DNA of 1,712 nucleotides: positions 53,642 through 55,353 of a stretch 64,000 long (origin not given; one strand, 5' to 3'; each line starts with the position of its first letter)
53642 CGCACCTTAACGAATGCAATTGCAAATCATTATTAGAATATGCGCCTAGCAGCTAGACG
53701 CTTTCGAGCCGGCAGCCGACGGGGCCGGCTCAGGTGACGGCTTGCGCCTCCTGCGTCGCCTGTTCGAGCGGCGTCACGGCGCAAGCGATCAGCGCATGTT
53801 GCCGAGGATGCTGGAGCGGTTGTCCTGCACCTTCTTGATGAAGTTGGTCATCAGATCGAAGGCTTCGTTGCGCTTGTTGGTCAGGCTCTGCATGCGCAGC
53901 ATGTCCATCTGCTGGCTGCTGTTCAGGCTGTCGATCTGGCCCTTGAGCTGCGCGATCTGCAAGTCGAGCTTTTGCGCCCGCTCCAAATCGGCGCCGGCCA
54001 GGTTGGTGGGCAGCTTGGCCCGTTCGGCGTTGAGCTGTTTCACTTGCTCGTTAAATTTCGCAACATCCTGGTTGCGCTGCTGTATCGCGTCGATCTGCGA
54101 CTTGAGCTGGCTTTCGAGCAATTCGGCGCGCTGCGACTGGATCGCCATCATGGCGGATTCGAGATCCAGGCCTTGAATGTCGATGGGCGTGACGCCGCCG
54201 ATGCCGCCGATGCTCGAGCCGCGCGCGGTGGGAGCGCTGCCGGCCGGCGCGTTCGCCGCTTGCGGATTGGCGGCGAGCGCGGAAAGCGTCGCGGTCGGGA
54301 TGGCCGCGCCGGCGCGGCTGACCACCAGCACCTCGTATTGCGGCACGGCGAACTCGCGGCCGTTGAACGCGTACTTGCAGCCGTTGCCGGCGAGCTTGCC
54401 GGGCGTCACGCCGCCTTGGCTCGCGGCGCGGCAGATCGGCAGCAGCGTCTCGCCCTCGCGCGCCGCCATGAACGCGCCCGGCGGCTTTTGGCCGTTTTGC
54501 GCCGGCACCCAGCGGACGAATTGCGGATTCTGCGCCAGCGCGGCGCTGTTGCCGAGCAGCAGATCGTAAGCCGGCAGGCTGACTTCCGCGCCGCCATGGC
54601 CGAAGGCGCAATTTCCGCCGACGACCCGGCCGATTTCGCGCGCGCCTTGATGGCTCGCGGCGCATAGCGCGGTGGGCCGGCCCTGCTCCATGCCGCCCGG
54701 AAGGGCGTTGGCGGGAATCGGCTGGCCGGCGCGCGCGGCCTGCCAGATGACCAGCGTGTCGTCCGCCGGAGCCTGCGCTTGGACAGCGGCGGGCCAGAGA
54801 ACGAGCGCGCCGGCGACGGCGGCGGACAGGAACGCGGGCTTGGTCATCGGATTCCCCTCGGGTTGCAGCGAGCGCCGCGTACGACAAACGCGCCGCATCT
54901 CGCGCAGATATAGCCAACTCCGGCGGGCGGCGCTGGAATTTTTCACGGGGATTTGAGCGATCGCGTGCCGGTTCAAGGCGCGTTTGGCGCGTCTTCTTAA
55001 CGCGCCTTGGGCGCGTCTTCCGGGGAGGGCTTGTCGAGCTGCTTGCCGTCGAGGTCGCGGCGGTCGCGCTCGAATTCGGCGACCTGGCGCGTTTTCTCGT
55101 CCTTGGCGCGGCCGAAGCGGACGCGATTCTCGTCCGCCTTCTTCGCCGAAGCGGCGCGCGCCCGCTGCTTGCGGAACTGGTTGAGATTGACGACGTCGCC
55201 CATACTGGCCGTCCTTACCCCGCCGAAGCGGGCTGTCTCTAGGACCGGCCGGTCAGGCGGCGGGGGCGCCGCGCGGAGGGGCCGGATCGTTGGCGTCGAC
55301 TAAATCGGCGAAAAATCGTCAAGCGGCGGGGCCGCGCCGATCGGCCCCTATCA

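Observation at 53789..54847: Orphan Sec-exported fusion of DM9 lectin-like repeats with a Bsp22-like T3SS tip-filament domain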

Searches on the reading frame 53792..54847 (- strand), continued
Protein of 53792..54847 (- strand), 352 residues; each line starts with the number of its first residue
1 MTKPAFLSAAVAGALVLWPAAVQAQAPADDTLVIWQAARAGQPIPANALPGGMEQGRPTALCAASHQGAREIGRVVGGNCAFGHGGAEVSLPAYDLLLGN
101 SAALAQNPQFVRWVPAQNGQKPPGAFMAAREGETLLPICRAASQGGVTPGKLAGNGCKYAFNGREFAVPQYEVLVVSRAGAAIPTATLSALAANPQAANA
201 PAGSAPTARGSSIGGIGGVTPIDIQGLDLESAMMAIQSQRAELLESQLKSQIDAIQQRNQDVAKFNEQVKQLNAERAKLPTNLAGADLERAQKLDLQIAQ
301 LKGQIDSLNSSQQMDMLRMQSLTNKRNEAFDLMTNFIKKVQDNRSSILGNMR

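Call 69: list_cluster_members(proteins=[P0001, P0003, P0006, P0008, P0013, P0017, P0080])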
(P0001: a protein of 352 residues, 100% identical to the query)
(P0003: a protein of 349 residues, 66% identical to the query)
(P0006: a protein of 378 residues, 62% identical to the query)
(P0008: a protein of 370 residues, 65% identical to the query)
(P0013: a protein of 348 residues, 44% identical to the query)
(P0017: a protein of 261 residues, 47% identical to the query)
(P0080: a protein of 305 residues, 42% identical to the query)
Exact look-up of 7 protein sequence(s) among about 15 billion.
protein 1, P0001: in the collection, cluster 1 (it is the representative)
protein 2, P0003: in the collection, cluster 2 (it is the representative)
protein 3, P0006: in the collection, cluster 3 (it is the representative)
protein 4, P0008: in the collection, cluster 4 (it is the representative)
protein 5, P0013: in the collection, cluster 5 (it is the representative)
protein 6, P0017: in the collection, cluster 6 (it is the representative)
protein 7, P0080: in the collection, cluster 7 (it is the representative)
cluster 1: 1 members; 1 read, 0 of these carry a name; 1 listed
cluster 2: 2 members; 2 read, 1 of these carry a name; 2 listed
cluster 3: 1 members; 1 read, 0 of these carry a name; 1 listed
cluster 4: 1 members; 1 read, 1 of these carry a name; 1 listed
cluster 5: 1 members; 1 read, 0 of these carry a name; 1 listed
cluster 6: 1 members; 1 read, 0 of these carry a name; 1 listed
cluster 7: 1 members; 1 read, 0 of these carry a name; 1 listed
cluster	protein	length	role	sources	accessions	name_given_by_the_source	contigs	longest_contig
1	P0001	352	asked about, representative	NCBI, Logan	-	-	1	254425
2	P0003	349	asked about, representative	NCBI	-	-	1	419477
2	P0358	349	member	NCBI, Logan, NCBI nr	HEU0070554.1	MAG TPA: DM9 repeat-containing protein [Alphaproteobacteria bacterium] | DM9 repeat-containing protein [Alphaproteobacteria bacterium]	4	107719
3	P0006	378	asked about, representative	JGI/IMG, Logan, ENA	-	-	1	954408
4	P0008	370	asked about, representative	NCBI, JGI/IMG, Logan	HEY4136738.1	MAG TPA: DM9 repeat-containing protein [Alphaproteobacteria bacterium] | hypothetical protein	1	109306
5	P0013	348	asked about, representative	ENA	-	-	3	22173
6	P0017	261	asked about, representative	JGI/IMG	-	-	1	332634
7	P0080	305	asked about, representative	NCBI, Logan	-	-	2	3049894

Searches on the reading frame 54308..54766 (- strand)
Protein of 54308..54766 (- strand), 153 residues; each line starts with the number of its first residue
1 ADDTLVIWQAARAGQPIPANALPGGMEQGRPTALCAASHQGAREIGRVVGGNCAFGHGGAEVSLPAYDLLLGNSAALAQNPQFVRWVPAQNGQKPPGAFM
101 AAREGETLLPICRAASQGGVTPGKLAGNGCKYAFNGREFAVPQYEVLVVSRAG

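Call 70: find_homologous_proteins(query=window:54308-54766:-, max_evalue=0.001)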
Query window:54308-54766:- (153 aa): 1 proteins with E <= 0.001 among 138 candidates.
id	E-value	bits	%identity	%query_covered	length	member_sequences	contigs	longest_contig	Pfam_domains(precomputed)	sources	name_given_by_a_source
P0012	3.7e-25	106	70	50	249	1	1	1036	PF11901.14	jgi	jgi:hypothetical protein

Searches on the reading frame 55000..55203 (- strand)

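Call 62: search_protein_families(library=pfam, proteins=[window:55000-55203:-], max_evalue=0.01)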
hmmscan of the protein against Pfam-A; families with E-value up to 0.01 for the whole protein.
window:55000-55203:- (68 aa): 1 family
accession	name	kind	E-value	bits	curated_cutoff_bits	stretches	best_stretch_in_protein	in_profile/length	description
PF13770.11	DUF4169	-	4.9e-21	75.2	25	1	2-56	1-55/55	Domain of unknown function (DUF4169)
